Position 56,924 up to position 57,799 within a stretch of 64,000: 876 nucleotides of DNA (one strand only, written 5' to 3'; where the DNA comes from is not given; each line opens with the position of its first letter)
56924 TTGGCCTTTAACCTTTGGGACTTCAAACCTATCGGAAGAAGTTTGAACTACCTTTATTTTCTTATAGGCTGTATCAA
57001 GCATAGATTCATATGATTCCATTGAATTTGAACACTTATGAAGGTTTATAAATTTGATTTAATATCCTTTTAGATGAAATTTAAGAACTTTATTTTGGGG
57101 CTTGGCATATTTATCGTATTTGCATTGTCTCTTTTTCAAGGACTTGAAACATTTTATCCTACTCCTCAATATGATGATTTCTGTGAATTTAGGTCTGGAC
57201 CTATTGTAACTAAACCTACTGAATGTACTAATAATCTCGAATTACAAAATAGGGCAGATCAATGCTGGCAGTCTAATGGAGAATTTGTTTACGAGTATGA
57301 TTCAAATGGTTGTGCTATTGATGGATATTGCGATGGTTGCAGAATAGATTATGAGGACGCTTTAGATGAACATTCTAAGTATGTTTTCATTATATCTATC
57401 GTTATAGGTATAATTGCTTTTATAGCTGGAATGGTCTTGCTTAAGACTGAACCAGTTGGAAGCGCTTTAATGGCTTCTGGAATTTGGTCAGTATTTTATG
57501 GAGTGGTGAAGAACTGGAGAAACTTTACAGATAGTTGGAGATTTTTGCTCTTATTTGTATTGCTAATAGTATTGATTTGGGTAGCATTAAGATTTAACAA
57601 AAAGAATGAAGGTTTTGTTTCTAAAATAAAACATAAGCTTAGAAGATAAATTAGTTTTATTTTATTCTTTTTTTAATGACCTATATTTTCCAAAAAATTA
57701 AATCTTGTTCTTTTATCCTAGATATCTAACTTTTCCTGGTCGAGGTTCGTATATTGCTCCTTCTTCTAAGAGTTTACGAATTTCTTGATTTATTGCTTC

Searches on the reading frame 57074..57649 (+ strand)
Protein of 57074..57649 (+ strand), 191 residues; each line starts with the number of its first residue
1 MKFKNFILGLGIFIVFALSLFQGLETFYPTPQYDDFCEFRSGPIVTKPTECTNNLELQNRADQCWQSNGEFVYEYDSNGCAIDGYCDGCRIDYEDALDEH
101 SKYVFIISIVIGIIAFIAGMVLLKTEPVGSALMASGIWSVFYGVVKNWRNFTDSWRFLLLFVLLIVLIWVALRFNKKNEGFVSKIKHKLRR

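Call 45: search_protein_families(library=pfam, proteins=[window:57074-57649:+], max_evalue=0.01)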
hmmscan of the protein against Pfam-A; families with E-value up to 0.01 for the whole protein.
window:57074-57649:+ (191 aa): 3 families
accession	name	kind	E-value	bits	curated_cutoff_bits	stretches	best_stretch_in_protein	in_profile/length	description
PF00335.26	Tetraspanin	-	0.0011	19.1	32.1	1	47-122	160-222/225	Tetraspanin family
PF09925.14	DUF2157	-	0.0019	18.3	32.4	1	128-177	41-87/146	Predicted membrane protein (DUF2157)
PF13273.12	DUF4064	-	0.0023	18.6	32.1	0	99-141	57-101/102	Protein of unknown function (DUF4064)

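Call 52: find_related_loci(query=window:57074-57649:+, collection=metagenome_contigs, flank=1500)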
Query window:57074-57649:+ (191 aa) in metagenome_contigs; peptide patterns used: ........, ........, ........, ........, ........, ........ (x = any residue, [..] = any of these).
200 stretches matched a pattern; 13 encode a relative of the query (tblastn E <= 1e-3); 13 distinct loci.
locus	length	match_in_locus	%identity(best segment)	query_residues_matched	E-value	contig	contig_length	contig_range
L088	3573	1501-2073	88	1-191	4e-111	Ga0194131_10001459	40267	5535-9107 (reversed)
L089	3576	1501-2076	78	1-191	5e-94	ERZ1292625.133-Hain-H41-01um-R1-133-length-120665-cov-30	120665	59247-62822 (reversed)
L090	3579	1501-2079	77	1-191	1e-91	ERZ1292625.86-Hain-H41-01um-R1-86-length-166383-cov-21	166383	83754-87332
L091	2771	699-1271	75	1-190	2e-82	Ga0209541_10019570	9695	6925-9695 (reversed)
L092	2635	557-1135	74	1-191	3e-82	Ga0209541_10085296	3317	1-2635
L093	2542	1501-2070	75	1-189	5e-80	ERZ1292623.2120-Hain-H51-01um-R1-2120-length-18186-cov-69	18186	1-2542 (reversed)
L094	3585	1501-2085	74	1-191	6e-79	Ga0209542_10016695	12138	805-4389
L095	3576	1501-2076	69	1-190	2e-71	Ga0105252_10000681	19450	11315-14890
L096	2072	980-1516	72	1-179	3e-73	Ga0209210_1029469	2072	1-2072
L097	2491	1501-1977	59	1-156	5e-64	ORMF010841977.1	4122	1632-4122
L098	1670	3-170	91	133-188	5e-21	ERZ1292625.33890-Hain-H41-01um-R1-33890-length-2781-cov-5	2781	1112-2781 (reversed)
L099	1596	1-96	100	160-191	5e-15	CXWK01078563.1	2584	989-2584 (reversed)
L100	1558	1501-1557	79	1-19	4e-5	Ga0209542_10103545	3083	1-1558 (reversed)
